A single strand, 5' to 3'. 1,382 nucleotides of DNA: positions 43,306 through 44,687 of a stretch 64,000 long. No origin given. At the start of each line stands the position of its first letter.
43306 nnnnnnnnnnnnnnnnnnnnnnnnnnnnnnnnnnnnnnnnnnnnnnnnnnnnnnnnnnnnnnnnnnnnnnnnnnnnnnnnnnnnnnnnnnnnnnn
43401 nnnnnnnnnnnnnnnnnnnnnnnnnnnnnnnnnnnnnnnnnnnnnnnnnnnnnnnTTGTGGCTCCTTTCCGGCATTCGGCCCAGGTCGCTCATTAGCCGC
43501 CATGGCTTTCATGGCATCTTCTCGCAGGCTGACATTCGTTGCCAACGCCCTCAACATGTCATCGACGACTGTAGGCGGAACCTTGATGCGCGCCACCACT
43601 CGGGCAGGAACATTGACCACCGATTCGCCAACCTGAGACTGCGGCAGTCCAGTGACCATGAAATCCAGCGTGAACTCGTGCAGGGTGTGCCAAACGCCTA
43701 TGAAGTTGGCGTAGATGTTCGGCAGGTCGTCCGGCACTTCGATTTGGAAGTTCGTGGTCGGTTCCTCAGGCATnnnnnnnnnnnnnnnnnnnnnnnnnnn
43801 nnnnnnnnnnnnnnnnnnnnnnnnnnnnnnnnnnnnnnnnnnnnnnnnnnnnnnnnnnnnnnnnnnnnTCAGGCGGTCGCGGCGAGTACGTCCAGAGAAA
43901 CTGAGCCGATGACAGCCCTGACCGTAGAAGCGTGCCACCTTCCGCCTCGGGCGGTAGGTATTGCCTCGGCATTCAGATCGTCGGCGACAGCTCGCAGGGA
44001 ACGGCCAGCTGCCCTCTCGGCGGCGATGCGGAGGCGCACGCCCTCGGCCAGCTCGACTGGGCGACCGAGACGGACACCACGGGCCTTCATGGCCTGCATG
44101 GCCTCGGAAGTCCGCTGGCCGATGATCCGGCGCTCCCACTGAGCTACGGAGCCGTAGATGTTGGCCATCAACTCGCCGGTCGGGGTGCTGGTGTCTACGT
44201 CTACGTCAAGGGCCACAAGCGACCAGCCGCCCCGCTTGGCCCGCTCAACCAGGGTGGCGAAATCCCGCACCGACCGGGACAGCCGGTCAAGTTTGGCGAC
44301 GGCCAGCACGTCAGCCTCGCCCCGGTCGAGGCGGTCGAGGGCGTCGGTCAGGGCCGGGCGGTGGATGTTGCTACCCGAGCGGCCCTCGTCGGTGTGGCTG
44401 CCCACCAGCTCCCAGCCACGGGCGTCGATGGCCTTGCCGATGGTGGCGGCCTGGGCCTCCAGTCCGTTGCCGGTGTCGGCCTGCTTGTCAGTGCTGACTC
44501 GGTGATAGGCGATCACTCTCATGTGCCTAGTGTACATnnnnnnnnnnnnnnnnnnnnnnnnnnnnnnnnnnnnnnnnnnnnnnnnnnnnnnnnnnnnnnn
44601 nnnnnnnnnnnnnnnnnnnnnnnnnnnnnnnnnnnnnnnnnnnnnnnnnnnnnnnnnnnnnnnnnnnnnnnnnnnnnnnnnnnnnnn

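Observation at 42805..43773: Three-gene, translationally coupled cassette DUF3467 / unknown 90-aa ORF / MazF: a possible tripartite (chaperone-assisted?) toxin-antitoxin module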

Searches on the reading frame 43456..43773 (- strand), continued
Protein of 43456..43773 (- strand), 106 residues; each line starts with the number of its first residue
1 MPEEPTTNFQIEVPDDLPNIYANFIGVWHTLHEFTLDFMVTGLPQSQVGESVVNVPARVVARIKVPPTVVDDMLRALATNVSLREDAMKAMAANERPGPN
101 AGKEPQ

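Call 81: fold_search(model_id=the predicted structure, library=viral)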
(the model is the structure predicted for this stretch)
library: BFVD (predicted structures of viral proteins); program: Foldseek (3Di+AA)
matches with E <= 10: 562; with E <= 0.001: 0
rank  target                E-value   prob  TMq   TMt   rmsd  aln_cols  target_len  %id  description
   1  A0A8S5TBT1            1.9e-03  1.00  0.57  0.54   9.5       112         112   18  Uncharacterized protein [Siphoviridae sp. ctNZc11]
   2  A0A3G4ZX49            1.1e-01  0.72  0.28  0.11  19.3        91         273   15  Uncharacterized protein [Edafosvirus sp.]
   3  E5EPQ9                1.2e-01  0.99  0.39  0.27  10.9        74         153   15  Uncharacterized protein [Acinetobacter phage Acj9]
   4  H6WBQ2                1.3e-01  0.98  0.39  0.52   7.9        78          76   13  Uncharacterized protein [Rhodobacter phage RcapNL]
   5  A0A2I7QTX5            1.5e-01  0.69  0.28  0.30   6.5        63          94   14  (no name in the UniProt tables at hand)
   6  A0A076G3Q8            1.5e-01  0.57  0.29  0.25  26.6       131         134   14  Uncharacterized protein [Aeromonas phage pAh6-C]
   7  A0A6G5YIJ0            1.9e-01  0.97  0.43  0.48   7.7        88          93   14  (no name in the UniProt tables at hand)
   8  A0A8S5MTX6            2.1e-01  0.85  0.31  0.42   8.2        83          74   12  Uncharacterized protein [Myoviridae sp. ctino4]
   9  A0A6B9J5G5            2.1e-01  0.77  0.27  0.10  11.1        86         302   16  Uncharacterized protein [Vibrio phage vB_VchM_Kuja]
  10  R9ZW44                2.6e-01  0.51  0.21  0.26   8.4        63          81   10  Uncharacterized protein [Cellulophaga phage phi19:1]
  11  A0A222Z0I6            2.9e-01  0.80  0.32  0.42   8.2        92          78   11  Uncharacterized protein [Streptomyces phage Paradiddles]
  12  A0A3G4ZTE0            2.9e-01  0.41  0.24  0.14  14.2        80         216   15  Uncharacterized protein [Edafosvirus sp.]
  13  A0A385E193            3.3e-01  0.69  0.31  0.37  13.5        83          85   13  (no name in the UniProt tables at hand)
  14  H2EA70                3.3e-01  0.38  0.24  0.13   9.5        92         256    9  Putative AAA family ATPase [Megavirus courdo7]
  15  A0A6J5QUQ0            3.7e-01  0.15  0.18  0.18  20.4       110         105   15  Uncharacterized protein [uncultured Caudovirales phage]
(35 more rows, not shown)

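Call 82: find_encoding_contigs(protein=P0038, flank=6000, max_places=2)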
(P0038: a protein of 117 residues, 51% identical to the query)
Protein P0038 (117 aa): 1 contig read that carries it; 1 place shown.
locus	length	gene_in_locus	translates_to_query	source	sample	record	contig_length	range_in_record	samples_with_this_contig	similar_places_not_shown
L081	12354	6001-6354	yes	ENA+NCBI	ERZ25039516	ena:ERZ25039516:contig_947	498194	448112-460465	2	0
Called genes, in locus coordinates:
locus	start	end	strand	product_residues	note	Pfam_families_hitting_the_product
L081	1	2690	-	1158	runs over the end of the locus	PF02811:PHP, PF07733:DNA_pol3_alpha, PF17657:DNA_pol3_finger, PF14579:HHH_6, PF01336:tRNA_anti-codon (weak)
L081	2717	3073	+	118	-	-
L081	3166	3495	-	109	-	-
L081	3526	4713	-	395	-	PF00817:IMS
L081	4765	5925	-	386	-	PF13439:Glyco_transf_4 (faint), PF00201:UDPGT, PF04101:Glyco_tran_28_C, PF06722:EryCIII-like_C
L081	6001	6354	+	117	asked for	PF11950:DUF3467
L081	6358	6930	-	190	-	PF00211:Guanylate_cyc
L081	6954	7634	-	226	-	PF04029:2-ph_phosp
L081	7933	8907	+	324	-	PF01694:Rhomboid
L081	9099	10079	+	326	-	PF14907:NTP_transf_5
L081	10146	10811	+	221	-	PF00881:Nitroreductase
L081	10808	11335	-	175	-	PF13527:Acetyltransf_9 (weak), PF00583:Acetyltransf_1, PF13508:Acetyltransf_7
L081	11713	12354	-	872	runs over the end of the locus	PF01326:PPDK_N, PF00391:PEP-utilizers, PF02896:PEP-utilizers_C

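Call 83: find_encoding_contigs(protein=P0063, flank=6000, max_places=2)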
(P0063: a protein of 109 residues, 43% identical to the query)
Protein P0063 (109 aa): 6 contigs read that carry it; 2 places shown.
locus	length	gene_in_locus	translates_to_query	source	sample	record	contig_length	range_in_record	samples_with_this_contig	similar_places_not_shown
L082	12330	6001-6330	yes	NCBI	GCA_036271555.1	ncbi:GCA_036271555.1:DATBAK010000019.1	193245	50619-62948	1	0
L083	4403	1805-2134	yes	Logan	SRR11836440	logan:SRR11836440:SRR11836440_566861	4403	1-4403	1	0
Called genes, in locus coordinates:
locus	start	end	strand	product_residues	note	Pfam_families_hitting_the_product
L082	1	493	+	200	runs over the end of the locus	PF28474:DUF8412, PF13376:OmdA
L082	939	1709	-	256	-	PF00459:Inositol_P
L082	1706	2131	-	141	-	PF00072:Response_reg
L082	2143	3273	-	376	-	PF13614:AAA_31 (faint), PF01656:CbiA, PF02374:ArsA_ATPase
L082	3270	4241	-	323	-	PF02374:ArsA_ATPase, PF10609:ParA (weak), PF13614:AAA_31 (weak), PF01656:CbiA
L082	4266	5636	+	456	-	PF24961:NfeD_membrane, PF01957:NfeD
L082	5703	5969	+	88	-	PF02467:Whib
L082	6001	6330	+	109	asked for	PF11950:DUF3467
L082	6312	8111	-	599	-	PF00009:GTP_EFTU, PF01926:MMR_HSR1 (weak), PF03144:GTP_EFTU_D2, PF25461:Beta-barrel_SelB (weak), PF09107:WHD_3rd_SelB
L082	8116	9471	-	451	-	PF12390:Se-cys_synth_N (weak), PF03841:SelA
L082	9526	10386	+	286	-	PF00293:NUDIX (faint)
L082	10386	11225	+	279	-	PF00753:Lactamase_B, PF14597:Lactamase_B_5, PF17778:WHD_BLACT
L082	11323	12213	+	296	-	PF00005:ABC_tran, PF13304:AAA_21 (faint), PF26919:ABC-like_C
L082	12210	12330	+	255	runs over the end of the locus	PF01061:ABC2_membrane, PF12698:ABC2_membrane_3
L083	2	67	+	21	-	?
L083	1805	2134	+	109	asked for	PF11950:DUF3467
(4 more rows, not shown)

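Call 84: find_encoding_contigs(protein=P0080, flank=6000, max_places=2)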
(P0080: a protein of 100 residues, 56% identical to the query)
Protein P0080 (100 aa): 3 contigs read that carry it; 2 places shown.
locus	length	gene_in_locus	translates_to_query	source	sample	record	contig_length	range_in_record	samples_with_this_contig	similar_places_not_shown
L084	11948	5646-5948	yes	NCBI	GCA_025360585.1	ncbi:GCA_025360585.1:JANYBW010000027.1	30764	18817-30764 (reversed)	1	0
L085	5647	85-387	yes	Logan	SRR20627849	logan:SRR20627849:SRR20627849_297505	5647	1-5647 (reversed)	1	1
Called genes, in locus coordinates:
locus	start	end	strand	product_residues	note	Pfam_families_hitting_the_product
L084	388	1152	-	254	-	PF00459:Inositol_P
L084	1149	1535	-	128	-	PF00072:Response_reg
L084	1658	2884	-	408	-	-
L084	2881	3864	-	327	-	PF02374:ArsA_ATPase, PF10609:ParA (weak), PF13614:AAA_31 (faint), PF01656:CbiA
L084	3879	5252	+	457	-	PF25145:NfeD1b_N (weak), PF24961:NfeD_membrane, PF01957:NfeD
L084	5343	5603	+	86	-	PF02467:Whib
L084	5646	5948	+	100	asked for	PF11950:DUF3467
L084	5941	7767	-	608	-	PF00009:GTP_EFTU, PF01926:MMR_HSR1, PF03144:GTP_EFTU_D2, PF25461:Beta-barrel_SelB (weak), PF09107:WHD_3rd_SelB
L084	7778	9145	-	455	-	PF03841:SelA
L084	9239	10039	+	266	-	PF00293:NUDIX (weak)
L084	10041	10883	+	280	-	PF00753:Lactamase_B, PF14597:Lactamase_B_5, PF17778:WHD_BLACT (weak)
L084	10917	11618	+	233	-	PF02463:SMC_N (faint), PF00005:ABC_tran, PF13304:AAA_21 (faint)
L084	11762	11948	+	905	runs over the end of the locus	PF02687:FtsX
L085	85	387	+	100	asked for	PF11950:DUF3467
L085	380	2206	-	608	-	PF00009:GTP_EFTU, PF01926:MMR_HSR1, PF03144:GTP_EFTU_D2, PF25461:Beta-barrel_SelB (weak), PF09107:WHD_3rd_SelB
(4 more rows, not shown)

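Call 116: find_related_loci(query=A5, collection=viral_contigs, flank=3000)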
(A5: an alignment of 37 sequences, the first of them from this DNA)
Query A5 (106 aa) in viral_contigs; peptide patterns used: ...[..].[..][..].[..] (x = any residue, [..] = any of these).
10 stretches matched a pattern; 2 encode a relative of the query (tblastn E <= 1e-3); 2 distinct loci.
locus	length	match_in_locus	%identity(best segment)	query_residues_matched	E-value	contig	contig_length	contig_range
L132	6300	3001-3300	45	1-95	4e-22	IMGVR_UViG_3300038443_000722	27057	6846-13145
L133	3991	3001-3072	48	25-49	1e-4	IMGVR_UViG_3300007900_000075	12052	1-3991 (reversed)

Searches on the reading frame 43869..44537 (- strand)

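Call 3: search_protein_families(library=pfam, proteins=[window:43869-44537:-], max_evalue=1)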
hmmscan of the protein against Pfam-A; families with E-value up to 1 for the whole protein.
window:43869-44537:- (222 aa): 2 families
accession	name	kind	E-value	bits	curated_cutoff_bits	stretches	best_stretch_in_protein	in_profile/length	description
PF00239.26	Resolvase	-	1.3e-39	136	23.3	1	8-155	1-144/145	Resolvase, N terminal domain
PF07508.19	Recombinase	-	4.5e-06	27.3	21.1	1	170-210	9-49/102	Recombinase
